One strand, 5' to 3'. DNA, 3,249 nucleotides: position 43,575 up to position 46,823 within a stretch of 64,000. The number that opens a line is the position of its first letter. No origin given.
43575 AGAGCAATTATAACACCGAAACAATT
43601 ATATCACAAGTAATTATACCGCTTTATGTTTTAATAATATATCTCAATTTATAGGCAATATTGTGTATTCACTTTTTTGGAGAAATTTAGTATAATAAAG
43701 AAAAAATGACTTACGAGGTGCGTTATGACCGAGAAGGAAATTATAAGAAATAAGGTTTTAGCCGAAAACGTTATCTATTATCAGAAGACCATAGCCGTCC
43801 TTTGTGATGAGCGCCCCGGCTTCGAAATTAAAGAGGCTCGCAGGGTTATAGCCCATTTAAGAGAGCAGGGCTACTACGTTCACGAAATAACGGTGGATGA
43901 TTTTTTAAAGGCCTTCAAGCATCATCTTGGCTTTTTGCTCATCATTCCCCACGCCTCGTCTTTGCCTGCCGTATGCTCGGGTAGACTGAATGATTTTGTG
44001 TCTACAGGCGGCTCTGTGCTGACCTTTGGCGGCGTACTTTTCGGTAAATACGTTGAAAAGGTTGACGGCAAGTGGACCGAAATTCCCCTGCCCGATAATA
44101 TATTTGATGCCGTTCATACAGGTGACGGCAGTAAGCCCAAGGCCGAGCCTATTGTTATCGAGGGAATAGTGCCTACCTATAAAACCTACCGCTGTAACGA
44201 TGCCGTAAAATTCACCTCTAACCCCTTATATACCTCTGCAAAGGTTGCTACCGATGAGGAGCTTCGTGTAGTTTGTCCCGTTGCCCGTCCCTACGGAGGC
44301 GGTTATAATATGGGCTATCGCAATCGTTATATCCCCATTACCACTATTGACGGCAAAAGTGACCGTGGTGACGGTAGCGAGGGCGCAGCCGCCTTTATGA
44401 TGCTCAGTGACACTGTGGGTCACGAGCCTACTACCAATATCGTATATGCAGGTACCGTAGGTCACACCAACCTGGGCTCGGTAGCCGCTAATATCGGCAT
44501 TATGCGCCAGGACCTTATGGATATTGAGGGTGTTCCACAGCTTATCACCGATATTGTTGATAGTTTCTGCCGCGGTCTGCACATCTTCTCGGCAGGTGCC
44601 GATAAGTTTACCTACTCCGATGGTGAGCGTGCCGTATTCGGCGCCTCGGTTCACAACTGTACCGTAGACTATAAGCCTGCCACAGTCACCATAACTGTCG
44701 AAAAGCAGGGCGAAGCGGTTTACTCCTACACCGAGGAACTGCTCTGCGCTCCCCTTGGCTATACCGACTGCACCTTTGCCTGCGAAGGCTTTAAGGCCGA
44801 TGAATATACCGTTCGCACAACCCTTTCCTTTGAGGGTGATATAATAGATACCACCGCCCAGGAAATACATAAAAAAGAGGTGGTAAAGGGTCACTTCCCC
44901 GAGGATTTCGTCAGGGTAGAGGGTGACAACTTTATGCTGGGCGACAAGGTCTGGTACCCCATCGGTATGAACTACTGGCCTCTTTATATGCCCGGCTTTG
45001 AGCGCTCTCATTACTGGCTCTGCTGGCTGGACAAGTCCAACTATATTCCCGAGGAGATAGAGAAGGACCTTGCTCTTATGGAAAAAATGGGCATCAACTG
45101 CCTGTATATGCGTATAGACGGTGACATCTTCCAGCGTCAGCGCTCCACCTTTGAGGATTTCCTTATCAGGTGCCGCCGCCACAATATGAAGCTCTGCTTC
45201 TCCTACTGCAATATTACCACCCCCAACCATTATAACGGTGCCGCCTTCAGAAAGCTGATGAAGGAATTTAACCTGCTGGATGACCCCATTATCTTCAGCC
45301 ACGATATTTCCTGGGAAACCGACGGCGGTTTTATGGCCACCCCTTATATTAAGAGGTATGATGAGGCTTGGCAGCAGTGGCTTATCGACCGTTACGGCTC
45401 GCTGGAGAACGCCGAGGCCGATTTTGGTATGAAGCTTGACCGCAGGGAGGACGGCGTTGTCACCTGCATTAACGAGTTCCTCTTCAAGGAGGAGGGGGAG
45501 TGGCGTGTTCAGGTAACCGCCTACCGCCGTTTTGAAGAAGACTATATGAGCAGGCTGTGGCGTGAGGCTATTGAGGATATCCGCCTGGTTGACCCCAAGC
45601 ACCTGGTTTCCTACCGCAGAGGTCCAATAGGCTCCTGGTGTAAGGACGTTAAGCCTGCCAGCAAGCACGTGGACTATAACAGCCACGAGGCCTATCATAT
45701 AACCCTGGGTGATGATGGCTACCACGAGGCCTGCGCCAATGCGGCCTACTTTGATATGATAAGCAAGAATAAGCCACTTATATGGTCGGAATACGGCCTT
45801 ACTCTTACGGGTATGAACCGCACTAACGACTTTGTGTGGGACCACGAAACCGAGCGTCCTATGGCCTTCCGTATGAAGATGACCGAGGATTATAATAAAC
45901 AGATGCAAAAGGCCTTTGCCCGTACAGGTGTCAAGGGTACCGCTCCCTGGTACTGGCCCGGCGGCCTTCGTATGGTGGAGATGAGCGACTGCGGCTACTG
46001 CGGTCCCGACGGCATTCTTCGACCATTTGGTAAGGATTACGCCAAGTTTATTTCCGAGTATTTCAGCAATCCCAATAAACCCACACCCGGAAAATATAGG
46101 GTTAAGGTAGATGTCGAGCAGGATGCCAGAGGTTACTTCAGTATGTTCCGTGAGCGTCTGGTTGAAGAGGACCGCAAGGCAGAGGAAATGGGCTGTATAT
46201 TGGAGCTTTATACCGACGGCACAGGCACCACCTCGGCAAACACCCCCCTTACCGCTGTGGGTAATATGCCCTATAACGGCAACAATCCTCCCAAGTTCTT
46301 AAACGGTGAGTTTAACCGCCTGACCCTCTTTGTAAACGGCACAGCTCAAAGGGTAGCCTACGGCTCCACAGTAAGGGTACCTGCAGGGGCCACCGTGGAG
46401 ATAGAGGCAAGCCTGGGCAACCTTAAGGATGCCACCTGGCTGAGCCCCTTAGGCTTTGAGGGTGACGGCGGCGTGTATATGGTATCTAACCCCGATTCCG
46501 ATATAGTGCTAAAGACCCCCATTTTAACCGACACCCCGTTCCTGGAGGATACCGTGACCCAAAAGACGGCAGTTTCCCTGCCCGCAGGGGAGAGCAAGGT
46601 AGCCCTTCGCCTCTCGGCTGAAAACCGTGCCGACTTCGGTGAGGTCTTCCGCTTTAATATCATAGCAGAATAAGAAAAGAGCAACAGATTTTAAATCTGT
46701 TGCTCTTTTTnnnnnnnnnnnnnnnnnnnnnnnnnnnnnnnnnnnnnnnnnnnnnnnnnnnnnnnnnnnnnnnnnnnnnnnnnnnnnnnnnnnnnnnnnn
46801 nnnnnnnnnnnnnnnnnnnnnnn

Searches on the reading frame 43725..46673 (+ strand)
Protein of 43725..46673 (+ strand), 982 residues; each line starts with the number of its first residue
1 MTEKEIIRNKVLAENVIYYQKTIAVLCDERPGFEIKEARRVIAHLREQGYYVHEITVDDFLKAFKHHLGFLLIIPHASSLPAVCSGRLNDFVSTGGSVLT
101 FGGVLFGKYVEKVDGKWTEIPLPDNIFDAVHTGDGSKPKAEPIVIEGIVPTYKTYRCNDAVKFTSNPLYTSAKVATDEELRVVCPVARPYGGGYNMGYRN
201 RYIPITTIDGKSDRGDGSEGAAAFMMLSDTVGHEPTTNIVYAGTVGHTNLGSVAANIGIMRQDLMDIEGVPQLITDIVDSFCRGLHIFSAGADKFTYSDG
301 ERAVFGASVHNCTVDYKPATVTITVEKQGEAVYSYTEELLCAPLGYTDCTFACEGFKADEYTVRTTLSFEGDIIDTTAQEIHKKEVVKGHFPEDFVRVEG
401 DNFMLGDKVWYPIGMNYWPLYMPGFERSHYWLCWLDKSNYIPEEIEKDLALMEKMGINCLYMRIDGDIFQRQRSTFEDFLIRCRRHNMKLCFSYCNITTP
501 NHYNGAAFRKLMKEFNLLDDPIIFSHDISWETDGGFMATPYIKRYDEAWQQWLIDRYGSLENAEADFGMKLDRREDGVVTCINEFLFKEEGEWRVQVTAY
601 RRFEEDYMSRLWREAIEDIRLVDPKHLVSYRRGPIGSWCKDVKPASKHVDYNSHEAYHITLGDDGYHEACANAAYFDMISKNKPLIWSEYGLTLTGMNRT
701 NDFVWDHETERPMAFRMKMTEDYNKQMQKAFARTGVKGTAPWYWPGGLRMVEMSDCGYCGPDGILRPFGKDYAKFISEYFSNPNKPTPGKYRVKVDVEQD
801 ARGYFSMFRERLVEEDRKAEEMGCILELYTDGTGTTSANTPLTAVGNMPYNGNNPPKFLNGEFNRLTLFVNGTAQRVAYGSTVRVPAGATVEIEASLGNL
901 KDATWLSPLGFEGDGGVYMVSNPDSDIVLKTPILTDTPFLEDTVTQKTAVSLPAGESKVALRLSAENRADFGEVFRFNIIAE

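Call 15: search_protein_families(library=pfam, proteins=[window:43725-46673:+], max_evalue=0.001)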
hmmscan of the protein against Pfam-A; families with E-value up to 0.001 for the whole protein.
window:43725-46673:+ (982 aa): 1 family
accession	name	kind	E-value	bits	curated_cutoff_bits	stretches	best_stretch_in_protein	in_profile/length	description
PF02449.21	Glyco_hydro_42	-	0.00027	20.9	21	1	522-685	128-293/376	Beta-galactosidase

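Call 86: search_protein_families(library=ncbifam, proteins=[window:43725-46673:+], max_evalue=0.00001)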
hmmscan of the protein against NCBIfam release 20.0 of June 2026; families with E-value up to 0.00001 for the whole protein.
window:43725-46673:+ (982 aa): 0 families
